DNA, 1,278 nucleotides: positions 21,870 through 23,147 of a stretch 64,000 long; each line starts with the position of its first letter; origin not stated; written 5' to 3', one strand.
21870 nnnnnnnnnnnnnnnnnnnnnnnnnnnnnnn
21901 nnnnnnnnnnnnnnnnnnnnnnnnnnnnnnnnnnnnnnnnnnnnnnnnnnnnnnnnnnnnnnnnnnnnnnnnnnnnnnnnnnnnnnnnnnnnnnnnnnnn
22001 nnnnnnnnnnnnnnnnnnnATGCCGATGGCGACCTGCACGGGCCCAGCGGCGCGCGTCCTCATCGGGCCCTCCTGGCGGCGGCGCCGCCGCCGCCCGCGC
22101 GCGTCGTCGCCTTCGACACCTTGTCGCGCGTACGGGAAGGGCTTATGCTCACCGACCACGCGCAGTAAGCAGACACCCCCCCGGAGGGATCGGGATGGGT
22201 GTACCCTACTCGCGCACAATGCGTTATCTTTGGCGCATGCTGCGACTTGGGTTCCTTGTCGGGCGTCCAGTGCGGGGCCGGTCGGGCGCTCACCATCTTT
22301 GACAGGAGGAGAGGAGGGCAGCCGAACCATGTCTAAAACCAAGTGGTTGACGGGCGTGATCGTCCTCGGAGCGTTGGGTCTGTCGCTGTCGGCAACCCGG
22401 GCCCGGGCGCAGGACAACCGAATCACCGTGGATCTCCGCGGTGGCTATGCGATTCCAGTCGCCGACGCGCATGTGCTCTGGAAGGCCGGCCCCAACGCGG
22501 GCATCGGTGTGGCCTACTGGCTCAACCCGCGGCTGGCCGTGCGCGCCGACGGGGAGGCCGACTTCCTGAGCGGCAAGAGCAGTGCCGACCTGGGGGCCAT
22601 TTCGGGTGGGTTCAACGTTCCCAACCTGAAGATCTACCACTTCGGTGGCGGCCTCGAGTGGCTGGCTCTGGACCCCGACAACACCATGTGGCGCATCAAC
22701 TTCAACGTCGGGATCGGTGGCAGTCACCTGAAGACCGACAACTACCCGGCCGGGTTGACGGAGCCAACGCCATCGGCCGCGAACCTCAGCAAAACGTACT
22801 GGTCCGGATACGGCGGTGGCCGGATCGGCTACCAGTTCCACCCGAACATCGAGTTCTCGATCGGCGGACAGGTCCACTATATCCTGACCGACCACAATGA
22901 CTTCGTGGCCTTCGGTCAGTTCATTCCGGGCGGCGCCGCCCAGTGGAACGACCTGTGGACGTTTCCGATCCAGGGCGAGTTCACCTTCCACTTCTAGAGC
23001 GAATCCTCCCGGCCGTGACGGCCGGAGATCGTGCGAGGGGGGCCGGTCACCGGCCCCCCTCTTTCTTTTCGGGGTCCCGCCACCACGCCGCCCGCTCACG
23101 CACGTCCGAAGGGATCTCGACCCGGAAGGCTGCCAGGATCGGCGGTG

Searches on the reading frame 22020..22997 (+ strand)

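Call 8: search_protein_families(library=pfam, proteins=[window:22020-22997:+], max_evalue=0.001)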
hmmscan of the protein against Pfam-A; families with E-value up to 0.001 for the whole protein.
window:22020-22997:+ (325 aa): 1 family
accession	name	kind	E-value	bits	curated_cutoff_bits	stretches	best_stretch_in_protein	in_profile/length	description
PF13505.12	OMP_b-brl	-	1.6e-06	28.9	28.7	1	117-289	2-156/175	Outer membrane protein beta-barrel domain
